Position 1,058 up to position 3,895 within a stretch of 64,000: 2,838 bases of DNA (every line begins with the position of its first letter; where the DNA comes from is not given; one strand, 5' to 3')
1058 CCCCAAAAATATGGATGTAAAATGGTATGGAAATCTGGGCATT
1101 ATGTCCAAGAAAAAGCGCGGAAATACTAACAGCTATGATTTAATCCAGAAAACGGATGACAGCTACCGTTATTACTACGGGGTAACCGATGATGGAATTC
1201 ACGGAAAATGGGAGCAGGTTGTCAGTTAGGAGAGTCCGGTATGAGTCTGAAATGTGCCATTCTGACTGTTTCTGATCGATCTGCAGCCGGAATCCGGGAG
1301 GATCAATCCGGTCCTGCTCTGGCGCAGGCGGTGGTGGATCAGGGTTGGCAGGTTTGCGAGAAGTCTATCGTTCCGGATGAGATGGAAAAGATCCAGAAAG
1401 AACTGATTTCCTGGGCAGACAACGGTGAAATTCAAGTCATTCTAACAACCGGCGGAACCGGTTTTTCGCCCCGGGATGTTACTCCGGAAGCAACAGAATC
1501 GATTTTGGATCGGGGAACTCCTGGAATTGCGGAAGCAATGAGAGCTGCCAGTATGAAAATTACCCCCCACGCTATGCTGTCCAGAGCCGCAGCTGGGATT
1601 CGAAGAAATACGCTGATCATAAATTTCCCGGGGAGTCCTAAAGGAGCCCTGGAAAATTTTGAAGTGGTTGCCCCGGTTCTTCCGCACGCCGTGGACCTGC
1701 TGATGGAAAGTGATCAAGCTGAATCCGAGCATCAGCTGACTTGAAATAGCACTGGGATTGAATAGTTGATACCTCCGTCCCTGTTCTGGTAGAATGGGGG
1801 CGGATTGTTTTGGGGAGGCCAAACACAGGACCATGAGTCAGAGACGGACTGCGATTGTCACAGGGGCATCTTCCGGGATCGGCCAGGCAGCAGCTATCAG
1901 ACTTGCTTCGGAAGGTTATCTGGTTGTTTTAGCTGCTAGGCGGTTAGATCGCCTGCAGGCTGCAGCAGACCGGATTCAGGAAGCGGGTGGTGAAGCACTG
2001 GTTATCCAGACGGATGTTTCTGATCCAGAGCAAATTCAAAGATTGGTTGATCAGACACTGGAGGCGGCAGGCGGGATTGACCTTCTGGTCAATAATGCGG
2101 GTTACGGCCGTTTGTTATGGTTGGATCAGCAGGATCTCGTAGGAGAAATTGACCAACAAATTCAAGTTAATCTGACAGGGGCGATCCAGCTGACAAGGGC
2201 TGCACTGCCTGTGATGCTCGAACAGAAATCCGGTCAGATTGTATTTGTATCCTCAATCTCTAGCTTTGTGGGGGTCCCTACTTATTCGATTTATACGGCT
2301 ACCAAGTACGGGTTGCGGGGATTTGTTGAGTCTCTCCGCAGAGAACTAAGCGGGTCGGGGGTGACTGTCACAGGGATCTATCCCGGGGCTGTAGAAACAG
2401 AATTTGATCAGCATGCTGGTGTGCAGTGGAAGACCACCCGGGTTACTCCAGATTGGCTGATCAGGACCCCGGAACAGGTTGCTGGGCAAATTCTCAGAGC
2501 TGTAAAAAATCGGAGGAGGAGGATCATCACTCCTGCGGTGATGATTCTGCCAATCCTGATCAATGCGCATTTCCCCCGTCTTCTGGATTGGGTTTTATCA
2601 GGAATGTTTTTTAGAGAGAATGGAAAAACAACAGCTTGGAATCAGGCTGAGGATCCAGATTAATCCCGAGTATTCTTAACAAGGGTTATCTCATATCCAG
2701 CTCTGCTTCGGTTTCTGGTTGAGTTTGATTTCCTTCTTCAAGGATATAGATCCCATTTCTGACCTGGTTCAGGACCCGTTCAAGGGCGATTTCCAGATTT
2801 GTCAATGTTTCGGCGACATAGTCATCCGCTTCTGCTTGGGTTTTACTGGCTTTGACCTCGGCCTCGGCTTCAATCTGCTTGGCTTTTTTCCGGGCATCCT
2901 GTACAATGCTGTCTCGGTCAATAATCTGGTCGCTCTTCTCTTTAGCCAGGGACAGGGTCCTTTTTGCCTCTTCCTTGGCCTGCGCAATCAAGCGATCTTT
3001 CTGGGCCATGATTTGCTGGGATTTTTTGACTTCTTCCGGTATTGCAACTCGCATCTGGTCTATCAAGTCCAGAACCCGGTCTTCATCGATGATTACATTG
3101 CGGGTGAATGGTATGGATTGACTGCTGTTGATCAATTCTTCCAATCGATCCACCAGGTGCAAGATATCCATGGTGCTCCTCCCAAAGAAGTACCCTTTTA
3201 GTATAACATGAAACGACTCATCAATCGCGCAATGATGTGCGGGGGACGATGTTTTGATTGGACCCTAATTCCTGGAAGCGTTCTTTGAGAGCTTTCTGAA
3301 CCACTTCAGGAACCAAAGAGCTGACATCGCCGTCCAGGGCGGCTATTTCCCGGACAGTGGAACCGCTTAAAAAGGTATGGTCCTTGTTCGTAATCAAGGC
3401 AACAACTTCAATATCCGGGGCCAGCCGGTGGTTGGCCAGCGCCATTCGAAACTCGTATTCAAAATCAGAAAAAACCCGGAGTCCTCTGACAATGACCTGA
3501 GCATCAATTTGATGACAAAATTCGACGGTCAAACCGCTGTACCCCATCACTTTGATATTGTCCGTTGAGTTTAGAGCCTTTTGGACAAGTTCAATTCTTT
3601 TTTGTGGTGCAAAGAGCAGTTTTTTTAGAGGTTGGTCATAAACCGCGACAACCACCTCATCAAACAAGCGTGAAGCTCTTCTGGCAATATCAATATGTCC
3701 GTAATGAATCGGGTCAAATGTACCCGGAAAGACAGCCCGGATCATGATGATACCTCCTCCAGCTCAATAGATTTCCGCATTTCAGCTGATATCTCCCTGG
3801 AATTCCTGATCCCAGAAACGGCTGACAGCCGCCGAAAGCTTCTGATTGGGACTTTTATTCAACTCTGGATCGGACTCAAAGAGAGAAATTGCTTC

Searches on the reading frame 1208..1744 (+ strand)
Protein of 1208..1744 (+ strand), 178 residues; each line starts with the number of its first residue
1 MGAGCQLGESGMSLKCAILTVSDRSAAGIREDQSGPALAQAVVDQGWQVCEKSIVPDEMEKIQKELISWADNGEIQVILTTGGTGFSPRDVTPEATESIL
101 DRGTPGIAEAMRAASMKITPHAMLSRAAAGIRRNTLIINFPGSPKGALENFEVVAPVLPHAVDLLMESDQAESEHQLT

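Call 33: search_protein_families(library=pfam, proteins=[window:1208-1744:+])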
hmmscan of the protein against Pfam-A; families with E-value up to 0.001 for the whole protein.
window:1208-1744:+ (178 aa): 1 family
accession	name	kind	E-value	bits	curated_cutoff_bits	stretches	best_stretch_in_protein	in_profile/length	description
PF00994.29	MoCF_biosynth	-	4e-35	121.1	26.6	1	17-160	1-144/144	Probable molybdopterin binding domain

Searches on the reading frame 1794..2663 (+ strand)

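Call 33: search_protein_families(library=pfam, proteins=[window:1794-2663:+])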
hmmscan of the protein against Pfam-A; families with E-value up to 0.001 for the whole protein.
window:1794-2663:+ (289 aa): 6 families
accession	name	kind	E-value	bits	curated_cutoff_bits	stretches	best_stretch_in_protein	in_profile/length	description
PF00106.31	adh_short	-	1.4e-57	194.8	26.6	1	19-207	2-189/195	short chain dehydrogenase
PF13561.12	adh_short_C2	-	1.8e-39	136.2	27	1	24-209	1-185/236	Enoyl-(Acyl carrier protein) reductase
PF08659.16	KR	-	2.8e-15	57.1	22.6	1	19-184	2-166/180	KR domain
PF13460.12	NAD_binding_10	-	2.4e-05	24.7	27.2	1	24-204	1-150/184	NAD(P)H-binding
PF01370.27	Epimerase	-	2.8e-05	24.1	20.9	1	21-162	2-122/240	NAD dependent epimerase/dehydratase family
PF08643.16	DUF1776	-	0.00087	19.2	25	0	120-199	117-198/294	Fungal family of unknown function (DUF1776)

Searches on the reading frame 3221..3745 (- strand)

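Call 76: search_protein_families(library=pfam, proteins=[window:3221-3745:-], max_evalue=0.001)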
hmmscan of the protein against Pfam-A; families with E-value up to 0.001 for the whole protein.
window:3221-3745:- (174 aa): 1 family
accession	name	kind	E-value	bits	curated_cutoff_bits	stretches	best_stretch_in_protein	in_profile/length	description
PF01467.32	CTP_transf_like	-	3.4e-26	92.4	21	1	5-133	1-132/133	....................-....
